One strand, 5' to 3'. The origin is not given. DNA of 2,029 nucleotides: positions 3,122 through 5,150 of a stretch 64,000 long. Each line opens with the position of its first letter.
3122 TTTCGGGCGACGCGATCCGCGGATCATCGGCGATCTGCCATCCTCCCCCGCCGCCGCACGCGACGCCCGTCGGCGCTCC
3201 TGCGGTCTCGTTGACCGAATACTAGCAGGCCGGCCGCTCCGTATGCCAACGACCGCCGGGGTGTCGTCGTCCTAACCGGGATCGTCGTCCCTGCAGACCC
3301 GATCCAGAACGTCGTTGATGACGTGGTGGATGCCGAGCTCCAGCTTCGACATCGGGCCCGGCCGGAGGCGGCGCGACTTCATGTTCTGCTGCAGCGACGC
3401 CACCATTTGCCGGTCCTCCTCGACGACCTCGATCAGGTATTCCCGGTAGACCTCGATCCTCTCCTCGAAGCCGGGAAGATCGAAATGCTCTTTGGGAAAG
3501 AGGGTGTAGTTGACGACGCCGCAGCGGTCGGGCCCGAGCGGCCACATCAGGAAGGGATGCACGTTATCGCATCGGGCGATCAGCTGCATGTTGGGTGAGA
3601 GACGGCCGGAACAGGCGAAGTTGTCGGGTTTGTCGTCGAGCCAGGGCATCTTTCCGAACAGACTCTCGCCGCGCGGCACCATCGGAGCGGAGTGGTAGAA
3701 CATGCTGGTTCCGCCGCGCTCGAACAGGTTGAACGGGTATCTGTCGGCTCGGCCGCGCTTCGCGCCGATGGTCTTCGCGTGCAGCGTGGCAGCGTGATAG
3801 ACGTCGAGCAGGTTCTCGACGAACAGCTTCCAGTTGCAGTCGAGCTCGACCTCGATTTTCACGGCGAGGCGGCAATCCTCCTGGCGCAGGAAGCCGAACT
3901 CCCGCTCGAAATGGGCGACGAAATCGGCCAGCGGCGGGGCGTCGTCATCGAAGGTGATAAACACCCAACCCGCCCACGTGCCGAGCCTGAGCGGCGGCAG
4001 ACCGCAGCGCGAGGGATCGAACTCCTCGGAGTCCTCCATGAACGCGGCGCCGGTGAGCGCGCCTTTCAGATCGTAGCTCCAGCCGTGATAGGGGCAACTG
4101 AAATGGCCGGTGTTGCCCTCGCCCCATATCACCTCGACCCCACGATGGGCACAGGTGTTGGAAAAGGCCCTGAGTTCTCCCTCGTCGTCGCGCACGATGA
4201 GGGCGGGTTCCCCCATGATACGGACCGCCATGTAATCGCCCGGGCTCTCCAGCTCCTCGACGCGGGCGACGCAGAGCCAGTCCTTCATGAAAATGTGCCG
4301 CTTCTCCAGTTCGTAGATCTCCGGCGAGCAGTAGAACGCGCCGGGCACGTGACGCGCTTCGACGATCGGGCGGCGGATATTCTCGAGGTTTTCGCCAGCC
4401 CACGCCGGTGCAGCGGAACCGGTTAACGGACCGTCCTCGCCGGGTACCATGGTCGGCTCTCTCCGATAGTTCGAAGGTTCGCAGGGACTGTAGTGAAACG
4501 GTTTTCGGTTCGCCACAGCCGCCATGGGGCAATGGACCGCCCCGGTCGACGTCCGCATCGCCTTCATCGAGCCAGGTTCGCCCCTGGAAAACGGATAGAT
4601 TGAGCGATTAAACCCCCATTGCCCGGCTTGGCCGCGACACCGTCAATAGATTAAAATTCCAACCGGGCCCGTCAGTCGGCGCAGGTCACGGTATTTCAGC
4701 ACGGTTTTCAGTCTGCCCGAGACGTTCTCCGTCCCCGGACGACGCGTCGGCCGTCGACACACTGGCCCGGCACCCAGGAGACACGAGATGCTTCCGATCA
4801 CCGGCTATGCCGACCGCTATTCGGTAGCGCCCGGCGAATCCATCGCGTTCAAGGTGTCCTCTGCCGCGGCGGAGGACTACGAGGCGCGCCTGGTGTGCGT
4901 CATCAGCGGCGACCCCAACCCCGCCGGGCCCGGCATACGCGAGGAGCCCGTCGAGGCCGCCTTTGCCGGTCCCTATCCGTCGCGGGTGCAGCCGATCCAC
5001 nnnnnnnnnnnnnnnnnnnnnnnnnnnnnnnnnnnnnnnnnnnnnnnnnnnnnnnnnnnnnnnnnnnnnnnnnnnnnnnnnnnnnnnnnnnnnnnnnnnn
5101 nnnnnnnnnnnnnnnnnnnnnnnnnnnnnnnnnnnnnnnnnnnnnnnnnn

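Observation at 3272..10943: Rieske oxygenase (with TRAP transporter) divergent from a DMFase-large-subunit-like gene and convergent with a non-CODH CoxMSL molybdenum hydroxylase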

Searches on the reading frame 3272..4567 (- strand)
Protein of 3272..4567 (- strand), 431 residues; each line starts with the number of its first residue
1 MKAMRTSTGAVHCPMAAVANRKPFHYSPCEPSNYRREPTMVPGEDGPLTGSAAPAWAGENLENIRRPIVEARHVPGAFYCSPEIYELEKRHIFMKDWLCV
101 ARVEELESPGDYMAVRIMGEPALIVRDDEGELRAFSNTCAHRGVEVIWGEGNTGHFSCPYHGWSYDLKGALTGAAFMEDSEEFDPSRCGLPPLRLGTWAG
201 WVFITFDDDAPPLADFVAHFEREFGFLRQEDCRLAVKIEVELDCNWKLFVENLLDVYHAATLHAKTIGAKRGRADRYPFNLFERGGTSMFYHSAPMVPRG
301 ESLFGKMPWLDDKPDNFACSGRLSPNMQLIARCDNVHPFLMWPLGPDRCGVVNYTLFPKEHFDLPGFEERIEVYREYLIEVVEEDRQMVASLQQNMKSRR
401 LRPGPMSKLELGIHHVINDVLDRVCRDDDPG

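Call 3: search_protein_families(library=pfam, proteins=[window:3272-4567:-])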
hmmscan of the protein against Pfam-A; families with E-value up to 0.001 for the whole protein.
window:3272-4567:- (431 aa): 3 families
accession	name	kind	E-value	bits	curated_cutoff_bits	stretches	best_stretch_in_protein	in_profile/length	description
PF00848.25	Ring_hydroxyl_A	-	2.4e-29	103.2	24.9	1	235-423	7-205/208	Ring hydroxylating alpha subunit (catalytic domain)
PF00355.32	Rieske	-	4.2e-21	75.1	20.3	1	96-174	1-78/88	Rieske [2Fe-2S] domain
PF19112.6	VanA_C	-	1.5e-07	32.2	23.5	1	243-298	2-58/193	Vanillate O-demethylase oxygenase C-terminal domain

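Call 4: search_protein_families(library=ncbifam, proteins=[window:3272-4567:-])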
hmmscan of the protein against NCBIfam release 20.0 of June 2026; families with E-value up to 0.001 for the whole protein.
window:3272-4567:- (431 aa): 8 families
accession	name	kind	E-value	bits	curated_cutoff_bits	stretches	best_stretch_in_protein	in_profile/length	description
NF058607.1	GlBtMonoOxGbcA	equivalog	2.7e-44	151.3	670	1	73-265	32-224/420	glycine betaine monooxygenase oxygenase subunit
NF041684.1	ant_diox_AndAc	equivalog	8.5e-32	110.2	750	1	66-264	15-223/418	anthranilate 1,2-dioxygenase large subunit AndAc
NF042946.1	3PPDioc_HcaE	equivalog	3.4e-30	105.4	830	1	73-269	15-220/450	3-phenylpropionate/cinnamic acid dioxygenase subunit alpha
TIGR03228.1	anthran_1_2_A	equivalog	5.3e-30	104.5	671.9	1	78-269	20-219/438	anthranilate 1,2-dioxygenase large subunit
TIGR03229.1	benzo_1_2_benA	equivalog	5.1e-24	84.9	780.95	1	78-273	20-225/433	benzoate 1,2-dioxygenase large subunit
NF052579.1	BetMthstMoxSdmAMthl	equivalog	2.8e-12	46.3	600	1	105-265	25-180/351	4beta-methylsterol monooxygenase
NF010001.0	PRK13474.1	subfamily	5.4e-06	25.8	154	1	114-171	80-138/178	cytochrome b6-f complex iron-sulfur subunit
NF045928.1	Cytb6fFeSPetC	equivalog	6e-06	25.7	250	1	114-171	81-139/179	cytochrome b6-f complex iron-sulfur subunit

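Call 7: search_solved_structures(query=window:3272-4567:-, max_evalue=0.001)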
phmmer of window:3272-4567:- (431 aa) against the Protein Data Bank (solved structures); distinct sequences matched with E-value up to 0.001: 54.
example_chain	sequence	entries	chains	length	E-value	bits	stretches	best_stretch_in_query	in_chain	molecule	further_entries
6y9c_A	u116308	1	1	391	4.5e-41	144.4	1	74-264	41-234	Carnitine monooxygenase oxygenase subunit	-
6y8j_A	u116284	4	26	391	1.7e-40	142.5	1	74-264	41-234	Carnitine monooxygenase oxygenase subunit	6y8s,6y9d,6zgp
3vca_A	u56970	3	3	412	2.8e-34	121.9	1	77-264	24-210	Ring-hydroxylating dioxygenase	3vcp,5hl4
4qup_A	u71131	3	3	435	3.4e-34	121.6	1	77-264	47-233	Monoxygenase; demethylase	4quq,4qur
9jp5_A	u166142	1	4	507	9.7e-33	116.9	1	62-267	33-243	Phthalate 3,4-dioxygenase alpha subunit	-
2b1x_A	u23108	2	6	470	2.2e-30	109.1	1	73-267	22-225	naphthalene dioxygenase large subunit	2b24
7yls_B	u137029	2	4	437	5e-30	107.9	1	66-276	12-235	Rieske (2Fe-2S) domain protein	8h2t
9o71_A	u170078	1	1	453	5.1e-30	107.9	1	63-276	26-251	Phenylpropionate dioxygenase-like ring-hydroxylating dioxygenase large terminal subunit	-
3n0q_A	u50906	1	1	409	5.3e-30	107.8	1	74-263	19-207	Putative aromatic-ring hydroxylating dioxygenase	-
1uli_A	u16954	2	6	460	1.1e-27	100.2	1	51-262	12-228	biphenyl dioxygenase large subunit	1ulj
8k0a_A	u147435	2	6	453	1.1e-27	100.2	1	74-275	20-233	3-phenylpropionate/cinnamic acid dioxygenase subunit alpha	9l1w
5xbp_A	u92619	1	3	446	1.3e-26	96.7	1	81-267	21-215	3NT oxygenase alpha subunit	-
3gzx_A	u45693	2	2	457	1.5e-25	93.2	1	74-263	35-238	Biphenyl dioxygenase subunit alpha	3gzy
3en1_A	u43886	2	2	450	2.7e-25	92.3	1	73-262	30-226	Benzene 1,2-dioxygenase subunit alpha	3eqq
2bmo_A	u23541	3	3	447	4.6e-25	91.6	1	81-269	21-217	OXYGENASE-ALPHA NBDO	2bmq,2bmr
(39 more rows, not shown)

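Call 17: find_homologous_proteins(query=window:3272-4567:-)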
Query window:3272-4567:- (431 aa): 771 proteins with E <= 0.001 among 5473 candidates; the best 120 are listed.
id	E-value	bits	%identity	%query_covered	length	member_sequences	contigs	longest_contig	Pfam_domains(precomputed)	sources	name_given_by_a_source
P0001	2.1e-278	942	100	91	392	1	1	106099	PF00355.33,PF00848.26,PF19112.7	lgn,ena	-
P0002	2.0e-275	932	99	91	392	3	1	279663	PF00355.33,PF00848.26,PF19112.7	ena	-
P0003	4.2e-270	914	97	91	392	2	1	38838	PF00355.33,PF00848.26,PF19112.7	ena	-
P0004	1.0e-253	860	100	83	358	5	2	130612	PF00355.33,PF00848.26,PF19112.7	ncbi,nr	ncbi:MAG: aromatic ring-hydroxylating dioxygenase subunit alpha [Defluviicoccus sp.]|nr:aromatic rin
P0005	1.1e-249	847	90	91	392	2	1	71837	PF00355.33,PF00848.26,PF19112.7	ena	-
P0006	1.4e-247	840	88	91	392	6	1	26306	PF00355.33,PF00848.26,PF19112.7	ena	-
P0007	1.4e-243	827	88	91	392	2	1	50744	PF00355.33,PF00848.26,PF19112.7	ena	-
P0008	2.4e-234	796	84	91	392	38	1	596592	PF00355.33,PF00848.26,PF19112.7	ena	-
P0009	3.1e-229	780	84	89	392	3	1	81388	PF00355.33,PF00848.26,PF19112.7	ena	-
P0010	1.5e-221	754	81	90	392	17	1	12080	PF00355.33,PF00848.26,PF19112.7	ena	-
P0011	2.4e-221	754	82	86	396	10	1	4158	PF00355.33,PF00848.26,PF19112.7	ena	-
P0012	1.0e-218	745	82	86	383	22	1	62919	PF00355.33,PF00848.26,PF19112.7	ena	-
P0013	8.4e-218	742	80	87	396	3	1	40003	PF00355.33,PF00848.26,PF19112.7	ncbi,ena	-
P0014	9.1e-218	742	78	90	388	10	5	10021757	PF00355.33,PF00848.26,PF19112.7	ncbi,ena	-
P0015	1.0e-216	738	81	88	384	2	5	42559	PF00355.33,PF00848.26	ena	-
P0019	1.3e-209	715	77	89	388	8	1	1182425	PF00355.33,PF00848.26,PF19112.7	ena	-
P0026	7.6e-152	524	57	87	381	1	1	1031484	PF00355.33,PF00848.26,PF19112.7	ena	-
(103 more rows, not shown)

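Call 18: find_encoding_contigs(protein=P0008, flank=10000, max_places=3)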
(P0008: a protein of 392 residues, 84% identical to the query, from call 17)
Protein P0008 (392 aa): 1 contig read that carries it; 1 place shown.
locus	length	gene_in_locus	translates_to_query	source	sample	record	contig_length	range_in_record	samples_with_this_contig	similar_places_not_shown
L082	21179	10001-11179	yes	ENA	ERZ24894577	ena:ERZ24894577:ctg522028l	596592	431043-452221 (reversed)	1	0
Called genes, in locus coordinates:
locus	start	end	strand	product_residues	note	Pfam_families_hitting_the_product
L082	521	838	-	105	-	PF05016:ParE_toxin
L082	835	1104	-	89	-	-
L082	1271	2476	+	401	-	PF00764:Arginosuc_synth, PF20979:Arginosuc_syn_C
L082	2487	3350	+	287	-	PF00892:EamA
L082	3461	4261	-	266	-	PF01381:HTH_3 (weak), PF13560:HTH_31 (weak)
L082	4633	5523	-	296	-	PF00763:THF_DHG_CYH, PF02882:THF_DHG_CYH_C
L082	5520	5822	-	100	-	PF02325:CCB3_YggT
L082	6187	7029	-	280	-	PF02900:LigB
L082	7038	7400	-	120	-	PF07746:LigA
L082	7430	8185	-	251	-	PF00106:adh_short, PF08659:KR, PF13561:adh_short_C2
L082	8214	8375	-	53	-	-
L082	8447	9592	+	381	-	PF00355:Rieske, PF00848:Ring_hydroxyl_A, PF19112:VanA_C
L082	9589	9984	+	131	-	PF07366:SnoaL, PF12680:SnoaL_2, PF14534:DUF4440 (weak)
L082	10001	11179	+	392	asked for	PF00355:Rieske, PF00848:Ring_hydroxyl_A, PF19112:VanA_C (weak)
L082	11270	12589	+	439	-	PF06808:DctM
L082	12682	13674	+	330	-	PF03480:DctP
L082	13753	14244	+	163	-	PF04290:DctQ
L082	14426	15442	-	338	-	PF26233:NicX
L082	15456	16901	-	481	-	PF00501:AMP-binding, PF14535:AMP-binding_C_2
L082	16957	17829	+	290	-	PF04909:Amidohydro_2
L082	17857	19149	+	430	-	PF01979:Amidohydro_1, PF07969:Amidohydro_3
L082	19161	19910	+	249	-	PF00106:adh_short, PF08659:KR, PF13561:adh_short_C2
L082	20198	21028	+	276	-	PF00795:CN_hydrolase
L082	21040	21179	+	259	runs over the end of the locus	PF00378:ECH_1, PF16113:ECH_2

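Call 19: find_encoding_contigs(protein=P0014, flank=10000, max_places=4)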
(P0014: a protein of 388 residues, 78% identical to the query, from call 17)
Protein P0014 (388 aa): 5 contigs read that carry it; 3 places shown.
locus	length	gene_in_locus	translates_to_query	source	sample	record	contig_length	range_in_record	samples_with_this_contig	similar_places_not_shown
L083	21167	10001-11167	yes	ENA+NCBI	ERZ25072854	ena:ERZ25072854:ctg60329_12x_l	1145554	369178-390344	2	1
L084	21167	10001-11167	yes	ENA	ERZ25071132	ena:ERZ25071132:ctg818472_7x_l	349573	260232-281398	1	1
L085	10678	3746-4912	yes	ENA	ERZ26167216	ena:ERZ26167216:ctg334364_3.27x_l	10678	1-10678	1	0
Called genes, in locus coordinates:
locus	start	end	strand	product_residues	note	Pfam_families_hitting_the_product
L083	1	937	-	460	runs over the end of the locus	PF00355:Rieske, PF19301:LigXa_C (faint)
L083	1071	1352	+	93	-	-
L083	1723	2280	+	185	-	PF02627:CMD (faint)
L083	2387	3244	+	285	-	PF00892:EamA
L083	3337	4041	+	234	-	PF14518:Haem_oxygenas_2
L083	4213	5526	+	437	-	-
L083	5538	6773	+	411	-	PF00355:Rieske, PF11723:Aromatic_hydrox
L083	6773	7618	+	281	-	PF00561:Abhydrolase_1, PF12697:Abhydrolase_6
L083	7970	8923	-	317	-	PF13011:LZ_Tnp_IS481, PF13384:HTH_23 (weak), PF13518:HTH_28, PF13551:HTH_29 (weak), PF06056:Terminase_5 (faint), PF13565:HTH_32, PF00665:rve, PF13683:rve_3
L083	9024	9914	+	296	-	PF02900:LigB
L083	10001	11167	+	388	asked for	PF00355:Rieske, PF00848:Ring_hydroxyl_A, PF19112:VanA_C (faint)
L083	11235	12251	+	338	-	PF00753:Lactamase_B, PF21221:B_lactamase-like_C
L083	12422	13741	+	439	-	PF06808:DctM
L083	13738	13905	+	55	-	-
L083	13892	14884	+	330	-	PF03480:DctP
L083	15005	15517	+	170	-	PF04290:DctQ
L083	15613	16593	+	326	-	PF14226:DIOX_N, PF03171:2OG-FeII_Oxy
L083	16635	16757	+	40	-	-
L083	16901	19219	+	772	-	PF01315:Ald_Xan_dh_C, PF02738:MoCoBD_1, PF20256:MoCoBD_2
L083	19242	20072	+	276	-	PF00561:Abhydrolase_1, PF12146:Hydrolase_4, PF12697:Abhydrolase_6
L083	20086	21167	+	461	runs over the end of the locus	PF00355:Rieske, PF19301:LigXa_C (faint)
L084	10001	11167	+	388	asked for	PF00355:Rieske, PF00848:Ring_hydroxyl_A, PF19112:VanA_C (faint)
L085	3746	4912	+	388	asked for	PF00355:Rieske, PF00848:Ring_hydroxyl_A, PF19112:VanA_C (faint)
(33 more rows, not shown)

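Call 47: find_encoding_contigs(protein=P0019, flank=8000, max_places=2)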
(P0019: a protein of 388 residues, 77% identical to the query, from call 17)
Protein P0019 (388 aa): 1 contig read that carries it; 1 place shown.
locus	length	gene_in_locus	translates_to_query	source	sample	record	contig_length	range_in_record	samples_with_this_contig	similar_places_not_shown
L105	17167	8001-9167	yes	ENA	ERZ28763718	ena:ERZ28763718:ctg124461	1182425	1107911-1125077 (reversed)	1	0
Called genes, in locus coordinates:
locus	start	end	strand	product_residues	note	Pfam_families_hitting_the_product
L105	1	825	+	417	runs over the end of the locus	PF00919:UPF0004, PF04055:Radical_SAM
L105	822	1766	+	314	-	PF13401:AAA_22 (faint), PF02881:SRP54_N, PF13191:AAA_16 (weak), PF13604:AAA_30, PF00448:SRP54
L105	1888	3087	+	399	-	PF00355:Rieske, PF00848:Ring_hydroxyl_A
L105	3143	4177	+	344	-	PF26233:NicX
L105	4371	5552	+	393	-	PF01717:Meth_synt_2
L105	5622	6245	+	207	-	PF03364:Polyketide_cyc (weak)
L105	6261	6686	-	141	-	-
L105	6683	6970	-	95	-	PF02604:PhdYeFM_antitox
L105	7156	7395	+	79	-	PF02604:PhdYeFM_antitox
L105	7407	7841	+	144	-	PF01850:PIN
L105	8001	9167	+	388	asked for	PF00355:Rieske, PF00848:Ring_hydroxyl_A, PF19112:VanA_C (weak)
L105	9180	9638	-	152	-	PF20467:MmeI_C (weak)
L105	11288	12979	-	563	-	PF20464:MmeI_N, PF20465:MmeI_hel, PF20473:MmeI_Mtase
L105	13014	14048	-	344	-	PF00355:Rieske, PF19112:VanA_C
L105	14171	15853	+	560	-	PF07969:Amidohydro_3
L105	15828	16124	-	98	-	PF03992:ABM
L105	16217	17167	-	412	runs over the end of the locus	-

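Call 48: find_encoding_contigs(protein=P0026, flank=8000, max_places=2)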
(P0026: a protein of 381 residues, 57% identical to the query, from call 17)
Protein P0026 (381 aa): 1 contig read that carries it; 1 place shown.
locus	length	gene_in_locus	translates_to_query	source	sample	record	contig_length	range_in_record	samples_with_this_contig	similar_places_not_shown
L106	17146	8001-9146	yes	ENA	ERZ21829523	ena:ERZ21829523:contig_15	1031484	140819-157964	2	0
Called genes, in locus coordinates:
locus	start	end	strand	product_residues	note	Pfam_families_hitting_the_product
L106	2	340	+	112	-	PF02493:MORN (weak)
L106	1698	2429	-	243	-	PF00665:rve, PF13683:rve_3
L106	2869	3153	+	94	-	PF00665:rve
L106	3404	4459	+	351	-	PF01548:DEDD_Tnp_IS110, PF02371:Transposase_20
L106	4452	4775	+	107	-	PF13683:rve_3, PF13333:rve_2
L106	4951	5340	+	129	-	PF13358:DDE_3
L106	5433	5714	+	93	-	PF01527:HTH_Tnp_1, PF13542:HTH_Tnp_ISL3 (weak)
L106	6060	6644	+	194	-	PF00665:rve, PF13683:rve_3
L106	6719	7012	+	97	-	-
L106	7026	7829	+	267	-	PF03096:Ndr (weak), PF00561:Abhydrolase_1, PF00975:Thioesterase, PF12146:Hydrolase_4, PF12697:Abhydrolase_6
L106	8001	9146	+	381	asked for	PF00355:Rieske, PF00848:Ring_hydroxyl_A, PF19112:VanA_C (weak)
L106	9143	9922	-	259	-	PF00106:adh_short, PF08659:KR, PF13561:adh_short_C2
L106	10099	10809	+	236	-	PF03070:TENA_THI-4, PF14518:Haem_oxygenas_2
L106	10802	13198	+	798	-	PF01315:Ald_Xan_dh_C, PF02738:MoCoBD_1, PF20256:MoCoBD_2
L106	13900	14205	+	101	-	PF01548:DEDD_Tnp_IS110 (weak)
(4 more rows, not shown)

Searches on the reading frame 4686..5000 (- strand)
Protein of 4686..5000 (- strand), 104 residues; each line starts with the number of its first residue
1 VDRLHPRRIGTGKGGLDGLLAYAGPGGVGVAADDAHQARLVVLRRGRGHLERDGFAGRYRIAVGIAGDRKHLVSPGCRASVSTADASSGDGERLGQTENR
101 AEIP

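Call 60: search_protein_families(library=pfam, proteins=[window:4686-5000:-], max_evalue=0.01)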
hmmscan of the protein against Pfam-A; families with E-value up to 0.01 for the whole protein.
window:4686-5000:- (104 aa): 0 families
